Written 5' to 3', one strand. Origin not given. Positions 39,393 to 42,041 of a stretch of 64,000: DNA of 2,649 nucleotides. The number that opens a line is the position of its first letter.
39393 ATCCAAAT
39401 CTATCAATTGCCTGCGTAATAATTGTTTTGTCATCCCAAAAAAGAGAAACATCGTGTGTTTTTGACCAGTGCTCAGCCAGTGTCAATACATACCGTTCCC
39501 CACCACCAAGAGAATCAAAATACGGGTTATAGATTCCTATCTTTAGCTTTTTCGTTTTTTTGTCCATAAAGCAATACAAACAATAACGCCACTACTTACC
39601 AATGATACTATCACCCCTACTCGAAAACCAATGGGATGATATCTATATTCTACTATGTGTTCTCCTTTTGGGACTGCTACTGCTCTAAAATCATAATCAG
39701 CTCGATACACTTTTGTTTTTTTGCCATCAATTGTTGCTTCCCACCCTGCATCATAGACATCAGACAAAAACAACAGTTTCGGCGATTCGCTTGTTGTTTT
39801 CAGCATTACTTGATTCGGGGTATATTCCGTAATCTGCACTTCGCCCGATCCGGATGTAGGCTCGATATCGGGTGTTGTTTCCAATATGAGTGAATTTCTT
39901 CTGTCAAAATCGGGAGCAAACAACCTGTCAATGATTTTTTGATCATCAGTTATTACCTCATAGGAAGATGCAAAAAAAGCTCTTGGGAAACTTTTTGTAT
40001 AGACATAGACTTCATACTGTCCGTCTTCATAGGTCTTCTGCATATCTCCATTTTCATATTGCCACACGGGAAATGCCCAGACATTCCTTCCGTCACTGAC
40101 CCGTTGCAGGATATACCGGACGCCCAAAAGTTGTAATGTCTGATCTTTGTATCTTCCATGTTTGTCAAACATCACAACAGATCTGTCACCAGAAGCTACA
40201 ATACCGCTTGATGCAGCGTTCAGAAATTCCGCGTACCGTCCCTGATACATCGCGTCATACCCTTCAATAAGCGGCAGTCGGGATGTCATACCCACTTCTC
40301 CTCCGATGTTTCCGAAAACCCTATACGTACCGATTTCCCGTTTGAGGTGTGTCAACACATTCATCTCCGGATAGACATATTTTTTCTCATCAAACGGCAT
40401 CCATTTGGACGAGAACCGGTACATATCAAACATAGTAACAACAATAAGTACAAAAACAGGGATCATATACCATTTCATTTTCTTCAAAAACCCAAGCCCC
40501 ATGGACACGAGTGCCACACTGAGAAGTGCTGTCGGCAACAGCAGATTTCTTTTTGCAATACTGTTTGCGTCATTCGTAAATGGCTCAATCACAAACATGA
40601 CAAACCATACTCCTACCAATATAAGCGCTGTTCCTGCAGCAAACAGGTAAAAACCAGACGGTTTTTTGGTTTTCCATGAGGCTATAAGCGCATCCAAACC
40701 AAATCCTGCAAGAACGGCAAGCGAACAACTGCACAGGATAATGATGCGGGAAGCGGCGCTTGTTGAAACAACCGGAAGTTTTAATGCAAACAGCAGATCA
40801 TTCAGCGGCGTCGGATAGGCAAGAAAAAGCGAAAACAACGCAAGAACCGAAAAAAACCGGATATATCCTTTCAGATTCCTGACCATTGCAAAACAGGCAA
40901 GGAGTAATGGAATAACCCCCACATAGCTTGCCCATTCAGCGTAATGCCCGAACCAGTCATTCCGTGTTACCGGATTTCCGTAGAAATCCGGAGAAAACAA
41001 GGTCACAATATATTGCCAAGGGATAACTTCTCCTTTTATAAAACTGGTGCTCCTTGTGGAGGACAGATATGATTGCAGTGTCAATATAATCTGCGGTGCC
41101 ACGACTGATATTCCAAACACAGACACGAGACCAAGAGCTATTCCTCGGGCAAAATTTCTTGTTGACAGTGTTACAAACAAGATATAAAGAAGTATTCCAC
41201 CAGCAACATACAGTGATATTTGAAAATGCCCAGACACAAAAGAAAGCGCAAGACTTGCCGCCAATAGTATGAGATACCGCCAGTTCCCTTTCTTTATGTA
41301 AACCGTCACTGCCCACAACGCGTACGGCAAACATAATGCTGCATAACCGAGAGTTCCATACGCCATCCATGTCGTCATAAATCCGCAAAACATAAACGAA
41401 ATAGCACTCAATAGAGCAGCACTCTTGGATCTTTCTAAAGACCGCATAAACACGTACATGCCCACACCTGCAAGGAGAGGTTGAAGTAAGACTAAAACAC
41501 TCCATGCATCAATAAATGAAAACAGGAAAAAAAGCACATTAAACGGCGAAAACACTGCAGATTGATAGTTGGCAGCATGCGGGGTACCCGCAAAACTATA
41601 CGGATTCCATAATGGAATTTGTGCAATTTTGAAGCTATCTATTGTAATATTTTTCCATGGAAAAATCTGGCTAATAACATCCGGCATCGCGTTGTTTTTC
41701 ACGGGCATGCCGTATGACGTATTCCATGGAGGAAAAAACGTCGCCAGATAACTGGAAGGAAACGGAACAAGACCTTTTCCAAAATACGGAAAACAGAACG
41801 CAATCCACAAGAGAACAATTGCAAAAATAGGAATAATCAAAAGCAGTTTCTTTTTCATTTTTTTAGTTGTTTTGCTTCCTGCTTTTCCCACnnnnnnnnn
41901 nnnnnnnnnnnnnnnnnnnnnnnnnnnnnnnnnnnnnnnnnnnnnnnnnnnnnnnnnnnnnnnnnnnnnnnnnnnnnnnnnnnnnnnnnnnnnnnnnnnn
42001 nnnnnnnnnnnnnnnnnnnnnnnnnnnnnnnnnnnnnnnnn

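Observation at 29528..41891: Three YfhO-like GT-C paralogs, two with adjacent GT2 partners (CsbB/YfhO-type two-step glycosylation modules)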

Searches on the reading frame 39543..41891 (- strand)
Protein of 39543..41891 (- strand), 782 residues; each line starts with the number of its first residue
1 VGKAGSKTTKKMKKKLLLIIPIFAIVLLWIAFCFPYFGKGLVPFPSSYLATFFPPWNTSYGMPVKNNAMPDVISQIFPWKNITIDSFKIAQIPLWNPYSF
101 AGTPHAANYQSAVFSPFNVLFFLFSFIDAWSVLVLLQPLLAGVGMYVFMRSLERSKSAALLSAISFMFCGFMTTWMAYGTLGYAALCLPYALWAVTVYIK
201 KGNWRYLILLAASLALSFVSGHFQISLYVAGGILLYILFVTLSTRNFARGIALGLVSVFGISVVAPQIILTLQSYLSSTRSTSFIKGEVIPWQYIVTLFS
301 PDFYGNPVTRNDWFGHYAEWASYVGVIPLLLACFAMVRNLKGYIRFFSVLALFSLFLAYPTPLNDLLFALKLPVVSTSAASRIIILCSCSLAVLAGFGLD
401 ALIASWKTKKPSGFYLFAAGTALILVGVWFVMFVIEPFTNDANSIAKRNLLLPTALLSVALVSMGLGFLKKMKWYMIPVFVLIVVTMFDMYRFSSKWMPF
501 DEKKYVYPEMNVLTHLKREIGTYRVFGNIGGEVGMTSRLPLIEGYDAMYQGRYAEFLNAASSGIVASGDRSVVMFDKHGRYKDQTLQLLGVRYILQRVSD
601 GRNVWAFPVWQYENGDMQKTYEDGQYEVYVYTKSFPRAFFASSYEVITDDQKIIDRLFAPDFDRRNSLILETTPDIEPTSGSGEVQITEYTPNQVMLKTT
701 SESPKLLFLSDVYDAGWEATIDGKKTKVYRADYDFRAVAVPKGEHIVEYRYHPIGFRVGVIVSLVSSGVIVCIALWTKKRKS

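Call 4: search_protein_families(library=pfam, proteins=[window:39543-41891:-], max_evalue=0.01)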
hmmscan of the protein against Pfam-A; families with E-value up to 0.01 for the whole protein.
window:39543-41891:- (782 aa): 2 families
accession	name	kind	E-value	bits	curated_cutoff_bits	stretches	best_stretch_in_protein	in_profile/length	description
PF09586.16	YfhO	-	1.2e-29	103.7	28.5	2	684-763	755-835/835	Bacterial membrane protein YfhO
PF13231.12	PMT_2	-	2.4e-05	25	26.1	1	123-269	16-159/160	Dolichyl-phosphate-mannose-protein mannosyltransferase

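Call 10: find_encoding_contigs(protein=window:39543-41891:-, flank=10000, max_places=6)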
Protein window:39543-41891:- (782 aa): no gene with exactly this product is on record in the collection.

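Call 15: find_encoding_contigs(protein=window:39543-41858:-, flank=10000, max_places=6)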
Protein window:39543-41858:- (771 aa): no gene with exactly this product is on record in the collection.

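Call 17: find_homologous_proteins(query=window:39543-41858:-, max_evalue=0.00001)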
Query window:39543-41858:- (771 aa): 1560 proteins with E <= 0.00001 among 8000 candidates; the best 120 are listed.
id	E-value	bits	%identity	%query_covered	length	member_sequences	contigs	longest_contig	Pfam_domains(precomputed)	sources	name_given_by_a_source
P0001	0.0e+0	1749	100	100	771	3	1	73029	PF09586.17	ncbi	-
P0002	0.0e+0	1388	76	100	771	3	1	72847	PF09586.17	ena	-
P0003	0.0e+0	1372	75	100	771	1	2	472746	PF09586.17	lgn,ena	-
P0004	0.0e+0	1372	76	100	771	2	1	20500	PF09586.17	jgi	-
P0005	0.0e+0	1367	75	100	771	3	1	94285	PF09586.17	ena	-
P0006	0.0e+0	1365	77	100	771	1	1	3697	PF09586.17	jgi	-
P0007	0.0e+0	1360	74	100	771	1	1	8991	PF09586.17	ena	-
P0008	0.0e+0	1189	65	100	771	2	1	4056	PF09586.17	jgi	-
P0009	0.0e+0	1188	66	100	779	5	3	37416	PF09586.17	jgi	-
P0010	0.0e+0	1180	65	100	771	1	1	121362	PF09586.17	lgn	-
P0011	0.0e+0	1180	66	100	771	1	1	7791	PF09586.17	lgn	-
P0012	0.0e+0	1159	64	100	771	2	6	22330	PF09586.17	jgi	-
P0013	0.0e+0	1155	65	98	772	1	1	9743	PF09586.17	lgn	-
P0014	0.0e+0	1149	66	99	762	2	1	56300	PF09586.17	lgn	-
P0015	0.0e+0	1142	63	100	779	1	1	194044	PF09586.17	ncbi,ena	-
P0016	0.0e+0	1134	64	99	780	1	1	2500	PF09586.17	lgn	-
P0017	0.0e+0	1128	63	100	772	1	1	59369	PF09586.17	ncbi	ncbi:MAG: YfhO family protein [Candidatus Gottesmanbacteria bacterium]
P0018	0.0e+0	1098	63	100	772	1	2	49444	PF09586.17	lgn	-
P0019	0.0e+0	1091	62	100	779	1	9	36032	PF09586.17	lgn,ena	-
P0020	0.0e+0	1090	62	100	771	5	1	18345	PF09586.17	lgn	-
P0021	0.0e+0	1089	76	80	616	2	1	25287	PF09586.17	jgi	-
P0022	0.0e+0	1084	63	97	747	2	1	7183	PF09586.17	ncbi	-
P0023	0.0e+0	1032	60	95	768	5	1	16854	PF09586.17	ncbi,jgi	-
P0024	0.0e+0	1027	60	97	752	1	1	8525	PF09586.17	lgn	-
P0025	0.0e+0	1026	61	94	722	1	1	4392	PF09586.17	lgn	-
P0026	0.0e+0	1016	58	97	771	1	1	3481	PF09586.17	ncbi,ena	-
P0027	0.0e+0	1013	59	98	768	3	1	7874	PF09586.17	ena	-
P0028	9.7e-298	1008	58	96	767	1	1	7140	PF09586.17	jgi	jgi:hypothetical protein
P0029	3.0e-297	1006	57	98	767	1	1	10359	PF09586.17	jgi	jgi:hypothetical protein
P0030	1.0e-294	998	57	100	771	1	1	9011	PF09586.17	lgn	-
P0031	3.8e-293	993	58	97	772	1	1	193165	PF09586.17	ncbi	-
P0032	1.3e-291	988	57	100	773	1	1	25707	PF09586.17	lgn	-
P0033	5.3e-290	982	57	99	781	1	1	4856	PF09586.17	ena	-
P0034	1.9e-287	974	58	96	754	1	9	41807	PF09586.17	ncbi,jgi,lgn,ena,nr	ncbi:MAG: hypothetical protein UU25_C0008G0010 [Microgenomates group bacterium GW2011_GWB1_40_9]|nr:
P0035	1.9e-287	974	58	96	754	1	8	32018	PF09586.17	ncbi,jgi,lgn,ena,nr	ncbi:MAG: hypothetical protein UT26_C0003G0007 [Microgenomates group bacterium GW2011_GWC1_39_12]|nr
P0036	2.9e-287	973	56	98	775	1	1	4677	PF09586.17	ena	-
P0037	3.5e-287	973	58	96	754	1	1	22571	PF09586.17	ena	-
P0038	3.9e-286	969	58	96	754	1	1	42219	PF09586.17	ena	-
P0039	4.8e-286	969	57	97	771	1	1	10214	PF09586.17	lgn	-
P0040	4.5e-285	966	57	95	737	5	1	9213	PF09586.17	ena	-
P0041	6.3e-285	965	56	99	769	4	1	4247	PF09586.17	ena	-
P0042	2.4e-284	963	56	100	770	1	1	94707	PF09586.17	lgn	-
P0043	3.1e-284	963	56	100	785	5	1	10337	PF09586.17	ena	-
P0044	4.4e-284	963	58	98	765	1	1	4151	PF09586.17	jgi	jgi:hypothetical protein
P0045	3.2e-283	960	57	98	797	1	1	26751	PF09586.17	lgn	-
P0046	3.6e-280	950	56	99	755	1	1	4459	PF09586.17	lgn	-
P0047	4.8e-279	946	56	99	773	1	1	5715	PF09586.17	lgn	-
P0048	9.1e-277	938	57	98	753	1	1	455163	PF09586.17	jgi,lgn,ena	jgi:hypothetical protein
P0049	3.0e-276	937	55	99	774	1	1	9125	PF09586.17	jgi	jgi:Bacterial membrane protein YfhO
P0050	3.8e-276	936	55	99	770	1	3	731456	PF09586.17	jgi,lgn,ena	jgi:hypothetical protein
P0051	1.7e-274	931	58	92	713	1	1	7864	PF19510.6,PF09586.17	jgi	jgi:hypothetical protein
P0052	3.4e-274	930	54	98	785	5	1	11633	PF09586.17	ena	-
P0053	8.5e-274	929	54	99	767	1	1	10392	PF09586.17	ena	-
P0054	1.4e-273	928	55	99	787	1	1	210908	PF09586.17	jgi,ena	-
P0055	8.6e-273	925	55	98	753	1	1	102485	PF09586.17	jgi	jgi:hypothetical protein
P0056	1.3e-271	921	56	96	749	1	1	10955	PF09586.17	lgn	-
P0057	1.8e-271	921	56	98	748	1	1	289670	PF09586.17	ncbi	-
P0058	2.3e-271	921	55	97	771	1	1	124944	PF09586.17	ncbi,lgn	-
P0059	3.1e-271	920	55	96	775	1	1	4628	PF09586.17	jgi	jgi:Ca2+/Na+ antiporter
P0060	3.4e-271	920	55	98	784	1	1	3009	PF09586.17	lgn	-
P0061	4.7e-271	920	56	99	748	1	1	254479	PF09586.17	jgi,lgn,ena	-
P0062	9.1e-271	919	55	99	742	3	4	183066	PF09586.17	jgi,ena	-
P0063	6.7e-270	916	53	99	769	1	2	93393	PF19510.6,PF09586.17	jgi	jgi:hypothetical protein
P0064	2.6e-269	914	54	99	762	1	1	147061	PF09586.17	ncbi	-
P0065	3.0e-269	914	54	99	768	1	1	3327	PF09586.17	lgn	-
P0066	3.6e-269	913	53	100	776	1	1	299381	PF09586.17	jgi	jgi:hypothetical protein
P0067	9.3e-269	912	54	98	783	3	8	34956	PF09586.17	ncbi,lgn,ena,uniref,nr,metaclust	ncbi:MAG: hypothetical protein UV66_C0003G0017 [Candidatus Woesebacteria bacterium GW2011_GWA1_43_12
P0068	1.5e-268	911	56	96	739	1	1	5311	PF09586.17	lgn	-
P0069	2.1e-268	911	54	98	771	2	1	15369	PF09586.17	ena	-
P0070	3.1e-268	910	54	99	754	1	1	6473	PF09586.17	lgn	-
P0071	3.6e-268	910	56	97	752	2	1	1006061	PF09586.17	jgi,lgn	jgi:hypothetical protein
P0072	1.2e-267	908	53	100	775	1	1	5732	PF09586.17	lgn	-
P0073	5.8e-267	906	54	100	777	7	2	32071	PF09586.17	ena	-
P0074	9.1e-267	905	54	99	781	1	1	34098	PF09586.17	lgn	-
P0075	1.1e-266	905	54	98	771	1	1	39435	PF09586.17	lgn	-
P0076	1.2e-266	905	56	98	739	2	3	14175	PF09586.17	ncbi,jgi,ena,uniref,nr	ncbi:MAG: putative membrane protein [Candidatus Woesebacteria bacterium GW2011_GWA1_38_8]|uniref:Put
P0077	1.4e-266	905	56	97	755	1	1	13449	PF09586.17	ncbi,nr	ncbi:MAG: YfhO family protein [Candidatus Gottesmanbacteria bacterium]|nr:YfhO family protein [Candi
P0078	2.0e-266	904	54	98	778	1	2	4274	PF09586.17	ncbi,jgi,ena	-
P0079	2.8e-266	904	53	99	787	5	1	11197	PF09586.17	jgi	-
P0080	3.6e-266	903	56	98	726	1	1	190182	PF09586.17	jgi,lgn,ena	-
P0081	1.7e-265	901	53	99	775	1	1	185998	PF09586.17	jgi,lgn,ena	-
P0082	1.9e-265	901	53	97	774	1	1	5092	PF09586.17,PF24677.2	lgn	-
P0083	6.1e-265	899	57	91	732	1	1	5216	PF09586.17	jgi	-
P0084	1.2e-264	898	53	99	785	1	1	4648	PF09586.17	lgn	-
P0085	1.3e-264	898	54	99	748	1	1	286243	PF09586.17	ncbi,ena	-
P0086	2.4e-264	897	56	98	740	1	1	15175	PF09586.17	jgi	jgi:hypothetical protein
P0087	8.1e-264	896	54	98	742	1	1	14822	PF09586.17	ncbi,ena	-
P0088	8.6e-264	896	53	97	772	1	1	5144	PF09586.17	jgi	jgi:hypothetical protein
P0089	2.3e-263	894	54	98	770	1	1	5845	PF09586.17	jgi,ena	-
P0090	6.6e-263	893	52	99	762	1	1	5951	PF09586.17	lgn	-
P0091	9.8e-263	892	55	97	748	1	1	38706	PF09586.17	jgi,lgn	jgi:hypothetical protein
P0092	1.1e-262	892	53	96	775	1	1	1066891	PF09586.17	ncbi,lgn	-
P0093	1.4e-262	892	53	98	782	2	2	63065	PF09586.17,PF24677.2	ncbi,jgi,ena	-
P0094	2.4e-262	891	54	98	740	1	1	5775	PF09586.17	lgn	-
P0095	2.8e-262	891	53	97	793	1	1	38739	PF09586.17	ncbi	-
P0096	3.3e-262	890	53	99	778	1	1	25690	PF09586.17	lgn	-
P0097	1.6e-261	888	52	99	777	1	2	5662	PF09586.17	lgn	-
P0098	2.8e-261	887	53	98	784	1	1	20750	PF09586.17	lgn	-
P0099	2.9e-261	887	52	99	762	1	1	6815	PF09586.17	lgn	-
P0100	3.4e-261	887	53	98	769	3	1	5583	PF09586.17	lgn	-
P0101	4.1e-261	887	53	97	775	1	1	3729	PF09586.17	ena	-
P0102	7.9e-261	886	54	97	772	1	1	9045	PF09586.17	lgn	-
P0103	1.0e-260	885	55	95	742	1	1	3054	PF09586.17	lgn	-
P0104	1.0e-260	885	51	100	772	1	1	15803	PF09586.17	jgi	jgi:hypothetical protein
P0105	1.4e-260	885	52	100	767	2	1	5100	PF09586.17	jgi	-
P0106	2.8e-260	884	53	100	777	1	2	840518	PF09586.17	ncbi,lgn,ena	-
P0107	3.2e-260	884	51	99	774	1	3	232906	PF09586.17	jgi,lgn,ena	-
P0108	3.7e-260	884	52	97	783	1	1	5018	PF09586.17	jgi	jgi:hypothetical protein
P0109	3.8e-260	884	52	98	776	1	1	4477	PF09586.17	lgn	-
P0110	5.1e-260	883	52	100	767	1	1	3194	PF09586.17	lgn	-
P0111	5.4e-260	883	54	99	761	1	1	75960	PF09586.17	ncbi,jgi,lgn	-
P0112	6.1e-260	883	52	98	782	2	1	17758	PF09586.17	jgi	-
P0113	6.7e-260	883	53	99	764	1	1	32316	PF09586.17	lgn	-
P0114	6.8e-260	883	53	97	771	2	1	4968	PF09586.17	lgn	-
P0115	7.4e-260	883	53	95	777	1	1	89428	PF09586.17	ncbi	-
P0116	8.7e-260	882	52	98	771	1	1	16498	PF09586.17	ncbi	-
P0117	8.9e-260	882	53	99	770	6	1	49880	PF09586.17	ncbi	-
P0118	1.6e-259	881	52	98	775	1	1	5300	PF09586.17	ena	-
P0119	2.7e-259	881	53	97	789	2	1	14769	PF09586.17,PF24677.2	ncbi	-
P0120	3.1e-259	880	52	100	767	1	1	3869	PF09586.17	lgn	-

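Call 18: find_encoding_contigs(protein=P0001, flank=10000, max_places=3)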
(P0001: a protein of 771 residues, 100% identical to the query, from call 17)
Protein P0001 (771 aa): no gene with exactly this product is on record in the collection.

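Call 19: find_encoding_contigs(protein=P0003, flank=10000, max_places=3)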
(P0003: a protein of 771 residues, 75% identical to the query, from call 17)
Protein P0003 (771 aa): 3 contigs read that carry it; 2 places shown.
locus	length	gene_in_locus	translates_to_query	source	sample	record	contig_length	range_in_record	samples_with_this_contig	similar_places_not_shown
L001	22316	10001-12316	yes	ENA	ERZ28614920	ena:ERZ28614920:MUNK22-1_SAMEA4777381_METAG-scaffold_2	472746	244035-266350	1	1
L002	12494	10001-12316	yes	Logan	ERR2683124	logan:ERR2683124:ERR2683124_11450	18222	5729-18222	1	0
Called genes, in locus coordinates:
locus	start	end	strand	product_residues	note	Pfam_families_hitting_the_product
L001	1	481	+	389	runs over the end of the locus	PF26314:MptA_B_family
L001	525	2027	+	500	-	PF13231:PMT_2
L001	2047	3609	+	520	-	-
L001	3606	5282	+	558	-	PF10131:PTPS_related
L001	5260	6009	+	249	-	PF00535:Glycos_transf_2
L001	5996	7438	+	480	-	PF01943:Polysacc_synt, PF13440:Polysacc_synt_3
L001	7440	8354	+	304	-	PF00535:Glycos_transf_2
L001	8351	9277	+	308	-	PF00535:Glycos_transf_2, PF13641:Glyco_tranf_2_3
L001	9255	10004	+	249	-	PF00535:Glycos_transf_2, PF10111:Glyco_tranf_2_2 (weak)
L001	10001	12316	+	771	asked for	PF09586:YfhO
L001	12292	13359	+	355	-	PF13439:Glyco_transf_4, PF00534:Glycos_transf_1, PF13692:Glyco_trans_1_4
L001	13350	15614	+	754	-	PF09586:YfhO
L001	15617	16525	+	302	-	PF00535:Glycos_transf_2, PF13641:Glyco_tranf_2_3, PF13506:Glyco_transf_21 (weak), PF13632:Glyco_trans_2_3 (weak)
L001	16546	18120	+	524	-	-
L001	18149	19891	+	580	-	-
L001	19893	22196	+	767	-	PF09586:YfhO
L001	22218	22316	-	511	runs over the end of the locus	-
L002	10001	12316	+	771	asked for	PF09586:YfhO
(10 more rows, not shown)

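Call 20: search_solved_structures(query=window:39543-41858:-, max_evalue=10, show_alignments=2)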
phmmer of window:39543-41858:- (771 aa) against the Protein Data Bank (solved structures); distinct sequences matched with E-value up to 10: 1.
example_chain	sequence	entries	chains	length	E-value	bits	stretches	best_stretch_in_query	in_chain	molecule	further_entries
7p3x_A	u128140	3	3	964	1.8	9.8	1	322-377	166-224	AP-3 complex subunit delta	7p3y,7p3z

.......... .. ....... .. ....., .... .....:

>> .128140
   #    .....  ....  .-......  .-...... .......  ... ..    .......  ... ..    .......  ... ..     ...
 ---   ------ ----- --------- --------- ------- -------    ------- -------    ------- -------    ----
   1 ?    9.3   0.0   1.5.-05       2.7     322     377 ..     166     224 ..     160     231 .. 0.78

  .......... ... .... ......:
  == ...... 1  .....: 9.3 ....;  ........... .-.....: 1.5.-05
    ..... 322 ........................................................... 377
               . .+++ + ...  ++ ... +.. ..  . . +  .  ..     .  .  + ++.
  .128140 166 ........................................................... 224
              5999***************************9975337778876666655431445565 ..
